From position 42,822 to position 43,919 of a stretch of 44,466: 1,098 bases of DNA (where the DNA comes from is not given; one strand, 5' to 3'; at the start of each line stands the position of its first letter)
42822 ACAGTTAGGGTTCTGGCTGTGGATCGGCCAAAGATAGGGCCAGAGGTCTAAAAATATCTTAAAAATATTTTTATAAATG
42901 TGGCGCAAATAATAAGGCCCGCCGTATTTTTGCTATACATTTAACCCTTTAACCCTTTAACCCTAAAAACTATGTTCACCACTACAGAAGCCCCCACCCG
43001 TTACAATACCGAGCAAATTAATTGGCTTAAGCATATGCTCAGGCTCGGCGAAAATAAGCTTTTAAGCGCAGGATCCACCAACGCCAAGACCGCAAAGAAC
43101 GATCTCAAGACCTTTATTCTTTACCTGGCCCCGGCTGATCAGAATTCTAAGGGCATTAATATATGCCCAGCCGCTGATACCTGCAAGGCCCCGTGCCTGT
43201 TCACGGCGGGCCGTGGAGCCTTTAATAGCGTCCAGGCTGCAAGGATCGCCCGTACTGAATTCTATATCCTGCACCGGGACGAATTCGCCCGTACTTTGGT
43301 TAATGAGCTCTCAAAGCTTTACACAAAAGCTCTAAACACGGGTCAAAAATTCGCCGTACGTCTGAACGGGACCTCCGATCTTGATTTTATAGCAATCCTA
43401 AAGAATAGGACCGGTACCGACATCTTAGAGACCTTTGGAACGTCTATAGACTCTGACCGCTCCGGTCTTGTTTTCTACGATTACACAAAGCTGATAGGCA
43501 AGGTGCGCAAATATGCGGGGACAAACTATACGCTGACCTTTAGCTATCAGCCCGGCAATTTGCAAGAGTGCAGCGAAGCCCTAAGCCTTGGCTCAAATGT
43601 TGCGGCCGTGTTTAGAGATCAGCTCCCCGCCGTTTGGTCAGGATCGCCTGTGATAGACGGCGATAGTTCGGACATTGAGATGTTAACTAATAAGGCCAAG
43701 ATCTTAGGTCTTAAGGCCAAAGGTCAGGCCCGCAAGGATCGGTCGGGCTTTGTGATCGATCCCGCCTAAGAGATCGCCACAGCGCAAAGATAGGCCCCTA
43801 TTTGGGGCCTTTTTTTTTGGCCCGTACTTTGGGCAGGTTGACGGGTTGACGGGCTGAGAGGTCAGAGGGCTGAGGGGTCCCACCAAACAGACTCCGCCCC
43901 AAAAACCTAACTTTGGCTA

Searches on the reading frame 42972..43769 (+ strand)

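Call 28: search_protein_families(library=phrogs, proteins=[window:42972-43769:+], max_evalue=0.001)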
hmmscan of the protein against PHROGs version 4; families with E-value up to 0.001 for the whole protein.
window:42972-43769:+ (265 aa): 1 family
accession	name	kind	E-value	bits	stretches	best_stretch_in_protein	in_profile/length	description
phrog_1617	-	unknown function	1.8e-57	195.5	1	26-263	37-271/273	-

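Call 30: search_protein_families(library=pfam, proteins=[window:42972-43769:+], max_evalue=0.01)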
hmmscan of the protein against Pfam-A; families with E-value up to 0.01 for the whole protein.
window:42972-43769:+ (265 aa): 1 family
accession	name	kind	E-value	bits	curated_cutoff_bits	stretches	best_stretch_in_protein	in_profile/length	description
PF17338.8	GP88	-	2.4e-29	103.3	24.4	1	36-263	6-229/230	Gene product 88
